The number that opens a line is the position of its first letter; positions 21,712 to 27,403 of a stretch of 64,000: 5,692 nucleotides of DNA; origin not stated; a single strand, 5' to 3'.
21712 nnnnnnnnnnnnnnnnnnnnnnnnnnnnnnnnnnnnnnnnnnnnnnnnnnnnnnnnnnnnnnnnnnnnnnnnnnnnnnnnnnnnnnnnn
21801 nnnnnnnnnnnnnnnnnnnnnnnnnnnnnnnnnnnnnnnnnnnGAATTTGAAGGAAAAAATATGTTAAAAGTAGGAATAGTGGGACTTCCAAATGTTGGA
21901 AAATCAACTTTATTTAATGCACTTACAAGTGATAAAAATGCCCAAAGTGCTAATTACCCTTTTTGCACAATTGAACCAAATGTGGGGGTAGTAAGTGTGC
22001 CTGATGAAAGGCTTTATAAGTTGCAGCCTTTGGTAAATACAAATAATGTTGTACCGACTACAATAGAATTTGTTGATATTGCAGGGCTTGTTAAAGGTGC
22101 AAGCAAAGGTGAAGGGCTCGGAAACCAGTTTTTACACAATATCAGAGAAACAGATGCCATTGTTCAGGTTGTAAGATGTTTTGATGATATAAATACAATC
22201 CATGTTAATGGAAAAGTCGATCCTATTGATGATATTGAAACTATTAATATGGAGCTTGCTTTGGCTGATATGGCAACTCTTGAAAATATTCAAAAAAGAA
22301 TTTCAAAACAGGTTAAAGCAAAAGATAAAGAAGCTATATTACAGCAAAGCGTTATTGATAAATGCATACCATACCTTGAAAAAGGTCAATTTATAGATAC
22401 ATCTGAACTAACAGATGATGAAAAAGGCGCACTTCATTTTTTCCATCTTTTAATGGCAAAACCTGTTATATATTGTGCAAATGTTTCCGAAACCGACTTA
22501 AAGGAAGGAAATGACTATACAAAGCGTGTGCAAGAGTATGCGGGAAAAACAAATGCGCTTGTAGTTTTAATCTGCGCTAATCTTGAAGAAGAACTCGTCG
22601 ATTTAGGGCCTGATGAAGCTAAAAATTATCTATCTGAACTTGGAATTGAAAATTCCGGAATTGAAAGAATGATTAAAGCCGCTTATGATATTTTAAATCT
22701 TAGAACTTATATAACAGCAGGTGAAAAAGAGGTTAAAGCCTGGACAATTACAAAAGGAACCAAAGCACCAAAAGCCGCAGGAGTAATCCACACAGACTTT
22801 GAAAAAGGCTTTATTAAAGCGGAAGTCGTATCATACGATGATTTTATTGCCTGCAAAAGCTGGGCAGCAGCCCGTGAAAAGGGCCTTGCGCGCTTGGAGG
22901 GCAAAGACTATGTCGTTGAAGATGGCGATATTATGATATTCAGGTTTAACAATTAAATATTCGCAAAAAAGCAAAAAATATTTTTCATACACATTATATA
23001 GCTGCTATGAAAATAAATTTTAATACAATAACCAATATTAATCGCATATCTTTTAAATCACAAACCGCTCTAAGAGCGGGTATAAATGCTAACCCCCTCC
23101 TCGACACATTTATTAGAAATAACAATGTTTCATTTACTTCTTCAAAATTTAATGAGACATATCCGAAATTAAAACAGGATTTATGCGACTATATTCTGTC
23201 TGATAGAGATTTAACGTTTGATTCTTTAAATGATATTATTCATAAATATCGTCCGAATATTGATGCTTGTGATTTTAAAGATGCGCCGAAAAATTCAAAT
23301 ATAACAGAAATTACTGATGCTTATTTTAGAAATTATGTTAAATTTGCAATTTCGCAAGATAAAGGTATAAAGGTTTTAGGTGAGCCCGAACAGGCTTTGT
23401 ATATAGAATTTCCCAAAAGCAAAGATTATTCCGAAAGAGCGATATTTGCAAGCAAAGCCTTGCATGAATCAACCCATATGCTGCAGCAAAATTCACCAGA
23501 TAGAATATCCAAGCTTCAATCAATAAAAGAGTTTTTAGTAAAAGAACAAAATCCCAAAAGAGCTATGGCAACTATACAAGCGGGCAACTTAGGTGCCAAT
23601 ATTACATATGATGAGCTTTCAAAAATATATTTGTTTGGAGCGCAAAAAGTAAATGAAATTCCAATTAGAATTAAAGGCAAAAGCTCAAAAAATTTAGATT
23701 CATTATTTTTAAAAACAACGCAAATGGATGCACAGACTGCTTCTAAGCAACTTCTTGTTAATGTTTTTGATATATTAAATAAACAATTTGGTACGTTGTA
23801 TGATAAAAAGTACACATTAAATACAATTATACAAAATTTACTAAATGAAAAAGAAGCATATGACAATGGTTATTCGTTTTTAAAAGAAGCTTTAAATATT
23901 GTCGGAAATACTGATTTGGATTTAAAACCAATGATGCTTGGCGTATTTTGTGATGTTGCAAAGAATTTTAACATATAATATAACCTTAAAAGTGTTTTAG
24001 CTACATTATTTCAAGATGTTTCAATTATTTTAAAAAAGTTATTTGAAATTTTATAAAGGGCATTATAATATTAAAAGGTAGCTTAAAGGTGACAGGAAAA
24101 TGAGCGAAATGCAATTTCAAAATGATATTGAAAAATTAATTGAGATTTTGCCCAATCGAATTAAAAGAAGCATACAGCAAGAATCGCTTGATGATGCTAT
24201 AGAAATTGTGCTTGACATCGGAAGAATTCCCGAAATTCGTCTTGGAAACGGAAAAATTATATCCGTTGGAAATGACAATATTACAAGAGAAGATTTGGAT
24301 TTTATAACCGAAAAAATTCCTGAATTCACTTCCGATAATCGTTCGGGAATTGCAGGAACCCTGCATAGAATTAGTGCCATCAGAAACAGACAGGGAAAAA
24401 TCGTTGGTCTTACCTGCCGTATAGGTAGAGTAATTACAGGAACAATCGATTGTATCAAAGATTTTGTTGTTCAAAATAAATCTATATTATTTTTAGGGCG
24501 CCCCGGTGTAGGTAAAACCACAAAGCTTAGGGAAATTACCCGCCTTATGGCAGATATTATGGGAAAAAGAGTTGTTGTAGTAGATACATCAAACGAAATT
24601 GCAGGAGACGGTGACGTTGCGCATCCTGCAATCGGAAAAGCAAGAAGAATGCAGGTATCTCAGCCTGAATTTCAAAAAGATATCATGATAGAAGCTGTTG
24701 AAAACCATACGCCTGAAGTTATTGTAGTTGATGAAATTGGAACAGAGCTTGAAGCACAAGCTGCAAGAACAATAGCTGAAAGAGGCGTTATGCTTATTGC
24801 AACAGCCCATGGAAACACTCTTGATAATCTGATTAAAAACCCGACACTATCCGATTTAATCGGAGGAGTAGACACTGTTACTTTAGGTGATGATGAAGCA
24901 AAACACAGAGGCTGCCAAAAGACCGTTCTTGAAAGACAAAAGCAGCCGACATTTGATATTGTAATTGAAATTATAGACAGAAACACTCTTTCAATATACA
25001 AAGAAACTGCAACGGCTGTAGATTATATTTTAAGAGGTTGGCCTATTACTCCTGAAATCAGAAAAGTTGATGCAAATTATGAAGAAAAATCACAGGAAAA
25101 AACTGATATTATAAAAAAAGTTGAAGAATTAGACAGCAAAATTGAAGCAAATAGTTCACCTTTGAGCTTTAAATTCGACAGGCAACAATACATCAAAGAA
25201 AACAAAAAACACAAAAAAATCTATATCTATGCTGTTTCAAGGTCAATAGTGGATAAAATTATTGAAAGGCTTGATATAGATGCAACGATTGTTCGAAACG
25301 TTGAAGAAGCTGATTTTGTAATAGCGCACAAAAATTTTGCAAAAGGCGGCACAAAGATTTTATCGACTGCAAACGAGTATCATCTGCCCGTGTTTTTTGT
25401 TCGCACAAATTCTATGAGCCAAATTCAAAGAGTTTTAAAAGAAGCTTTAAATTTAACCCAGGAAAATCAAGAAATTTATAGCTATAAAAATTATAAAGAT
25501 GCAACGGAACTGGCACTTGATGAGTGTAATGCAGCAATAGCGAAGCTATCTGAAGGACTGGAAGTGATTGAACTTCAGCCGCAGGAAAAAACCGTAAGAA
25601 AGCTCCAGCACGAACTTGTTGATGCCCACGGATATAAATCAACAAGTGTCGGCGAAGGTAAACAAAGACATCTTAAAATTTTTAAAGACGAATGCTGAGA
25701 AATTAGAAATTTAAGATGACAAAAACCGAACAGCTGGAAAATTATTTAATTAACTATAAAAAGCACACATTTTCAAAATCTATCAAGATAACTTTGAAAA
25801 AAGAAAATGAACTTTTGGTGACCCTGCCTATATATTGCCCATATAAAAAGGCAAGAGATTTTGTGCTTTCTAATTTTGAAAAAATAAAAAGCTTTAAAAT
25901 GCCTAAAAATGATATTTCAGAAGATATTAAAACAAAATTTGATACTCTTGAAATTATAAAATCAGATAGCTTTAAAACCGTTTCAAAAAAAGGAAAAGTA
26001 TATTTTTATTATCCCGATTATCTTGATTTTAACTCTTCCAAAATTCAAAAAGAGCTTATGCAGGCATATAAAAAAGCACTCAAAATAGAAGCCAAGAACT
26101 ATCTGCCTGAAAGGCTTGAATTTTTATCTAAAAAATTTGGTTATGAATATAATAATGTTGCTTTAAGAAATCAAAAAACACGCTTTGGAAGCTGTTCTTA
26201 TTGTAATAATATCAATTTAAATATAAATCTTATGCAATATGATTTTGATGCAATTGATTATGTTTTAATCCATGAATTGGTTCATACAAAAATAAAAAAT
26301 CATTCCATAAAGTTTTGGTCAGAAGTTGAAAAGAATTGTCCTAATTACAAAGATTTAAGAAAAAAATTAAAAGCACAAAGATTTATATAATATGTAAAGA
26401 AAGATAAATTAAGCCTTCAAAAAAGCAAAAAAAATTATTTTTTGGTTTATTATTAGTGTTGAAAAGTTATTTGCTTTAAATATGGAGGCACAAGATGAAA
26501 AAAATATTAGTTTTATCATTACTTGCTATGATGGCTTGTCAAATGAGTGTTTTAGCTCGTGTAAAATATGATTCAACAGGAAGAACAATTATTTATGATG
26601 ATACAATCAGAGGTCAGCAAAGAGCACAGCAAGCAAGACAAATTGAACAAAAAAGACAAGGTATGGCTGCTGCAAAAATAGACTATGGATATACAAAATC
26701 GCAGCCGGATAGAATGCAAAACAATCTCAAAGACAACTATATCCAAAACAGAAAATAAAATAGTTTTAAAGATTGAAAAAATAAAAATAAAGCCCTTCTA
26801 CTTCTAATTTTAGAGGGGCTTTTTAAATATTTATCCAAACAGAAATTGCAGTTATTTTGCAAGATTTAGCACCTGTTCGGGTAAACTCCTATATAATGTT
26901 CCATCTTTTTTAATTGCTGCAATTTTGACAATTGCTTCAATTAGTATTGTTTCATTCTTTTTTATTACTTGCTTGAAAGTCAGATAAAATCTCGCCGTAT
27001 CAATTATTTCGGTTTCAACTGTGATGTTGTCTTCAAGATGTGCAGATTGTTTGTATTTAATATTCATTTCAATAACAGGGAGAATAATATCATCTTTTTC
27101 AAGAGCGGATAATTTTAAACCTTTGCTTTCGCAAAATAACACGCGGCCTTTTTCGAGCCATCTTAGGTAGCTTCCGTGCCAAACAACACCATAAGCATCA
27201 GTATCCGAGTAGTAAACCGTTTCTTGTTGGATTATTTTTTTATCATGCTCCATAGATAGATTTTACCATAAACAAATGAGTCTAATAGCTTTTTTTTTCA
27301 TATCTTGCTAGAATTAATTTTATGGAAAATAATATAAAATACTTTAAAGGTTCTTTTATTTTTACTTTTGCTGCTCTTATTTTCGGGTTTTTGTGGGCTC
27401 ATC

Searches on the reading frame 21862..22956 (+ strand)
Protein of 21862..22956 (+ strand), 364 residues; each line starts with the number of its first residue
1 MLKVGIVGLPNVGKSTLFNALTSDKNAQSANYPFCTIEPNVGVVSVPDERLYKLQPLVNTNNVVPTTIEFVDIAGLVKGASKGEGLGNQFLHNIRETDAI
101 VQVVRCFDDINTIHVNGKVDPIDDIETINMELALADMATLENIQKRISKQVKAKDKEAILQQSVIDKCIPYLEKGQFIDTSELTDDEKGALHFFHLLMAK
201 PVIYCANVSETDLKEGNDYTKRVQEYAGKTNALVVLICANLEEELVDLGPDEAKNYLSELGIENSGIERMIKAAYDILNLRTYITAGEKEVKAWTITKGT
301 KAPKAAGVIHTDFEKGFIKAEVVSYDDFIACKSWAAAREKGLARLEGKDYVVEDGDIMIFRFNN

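Call 70: search_protein_families(library=pfam, proteins=[window:21862-22956:+], max_evalue=0.01)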
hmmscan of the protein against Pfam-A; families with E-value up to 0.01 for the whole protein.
window:21862-22956:+ (364 aa): 3 families
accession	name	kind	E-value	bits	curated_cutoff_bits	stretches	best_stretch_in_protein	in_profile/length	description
PF06071.19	YchF-GTPase_C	-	3.4e-39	133.3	27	1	280-363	1-84/84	Protein of unknown function (DUF933)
PF01926.29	MMR_HSR1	-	2.4e-23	82.8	21.9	1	3-110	1-89/113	50S ribosome-binding GTPase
PF02421.24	FeoB_N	-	9.3e-09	35.4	27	1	3-49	2-47/156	Ferrous iron transport protein B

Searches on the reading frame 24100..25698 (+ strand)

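Call 70: search_protein_families(library=pfam, proteins=[window:24100-25698:+], max_evalue=0.01)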
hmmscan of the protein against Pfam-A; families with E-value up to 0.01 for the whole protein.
window:24100-25698:+ (532 aa): 13 families
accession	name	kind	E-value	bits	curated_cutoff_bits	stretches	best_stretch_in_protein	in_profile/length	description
PF25516.1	PTPase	-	4.7e-21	74.9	27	1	373-449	2-78/79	Phosphotyrosine protein phosphatase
PF19568.5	Spore_III_AA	-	2.7e-13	50.1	27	1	100-254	115-275/306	Sporulation stage III, protein AA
PF01424.28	R3H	-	1.4e-07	31.9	26.8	1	481-529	12-60/60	R3H domain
PF13479.12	AAA_24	-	0.00011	22.6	27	1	126-218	2-78/195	AAA domain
PF13604.12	AAA_30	-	0.00017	21.8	27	1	128-223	20-107/191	AAA domain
PF13238.12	AAA_18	-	0.00022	22.1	29.4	1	129-234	1-99/128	AAA domain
PF00004.35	AAA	-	0.00031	21.6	21.2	1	129-219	1-72/131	ATPase family associated with various cellular activities (AAA)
PF13401.12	AAA_22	-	0.0016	19.2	27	0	127-214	6-94/130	AAA domain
PF20720.3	nSTAND3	-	0.0016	18.6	27.2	1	114-167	5-57/155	Novel STAND NTPase 3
PF13245.12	AAA_19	-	0.0031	18.1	25.1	0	124-165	9-50/134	AAA domain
PF13614.12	AAA_31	-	0.0033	17.8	27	0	136-163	12-38/177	AAA domain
PF03266.21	NTPase_1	-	0.0077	16.5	23.9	0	183-240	73-136/168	NTPase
PF07728.20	AAA_5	-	0.0095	16.4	22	0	129-214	2-76/139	AAA domain (dynein-related subfamily)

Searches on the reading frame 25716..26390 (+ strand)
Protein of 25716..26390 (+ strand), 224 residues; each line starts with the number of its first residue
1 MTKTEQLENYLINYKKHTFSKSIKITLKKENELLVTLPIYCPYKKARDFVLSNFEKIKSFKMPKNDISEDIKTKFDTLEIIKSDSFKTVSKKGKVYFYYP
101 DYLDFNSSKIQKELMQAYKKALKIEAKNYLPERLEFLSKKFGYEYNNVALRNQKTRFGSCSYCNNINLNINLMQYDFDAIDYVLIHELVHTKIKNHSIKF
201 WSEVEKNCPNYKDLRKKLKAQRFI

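Call 70: search_protein_families(library=pfam, proteins=[window:25716-26390:+], max_evalue=0.01)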
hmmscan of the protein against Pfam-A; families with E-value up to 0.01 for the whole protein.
window:25716-26390:+ (224 aa): 3 families
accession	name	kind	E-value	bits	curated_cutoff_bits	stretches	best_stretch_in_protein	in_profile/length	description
PF01863.23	YgjP-like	-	1.4e-38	133.4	26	1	21-220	1-206/207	YgjP-like, metallopeptidase domain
PF10263.15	SprT-like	-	0.0015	18.8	25.6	1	146-191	19-72/108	SprT-like family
PF08325.16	WLM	-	0.0061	17.1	26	0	176-206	79-109/190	WLM domain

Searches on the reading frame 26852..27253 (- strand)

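Call 70: search_protein_families(library=pfam, proteins=[window:26852-27253:-], max_evalue=0.01)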
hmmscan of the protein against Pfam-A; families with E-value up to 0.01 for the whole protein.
window:26852-27253:- (133 aa): 2 families
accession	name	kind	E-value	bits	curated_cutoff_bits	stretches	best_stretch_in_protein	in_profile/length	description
PF13279.12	4HBT_2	-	2.4e-13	51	25.5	1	16-118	4-108/122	Thioesterase-like superfamily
PF03061.28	4HBT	-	5.5e-12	46.3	20.6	1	21-102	1-75/79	Thioesterase superfamily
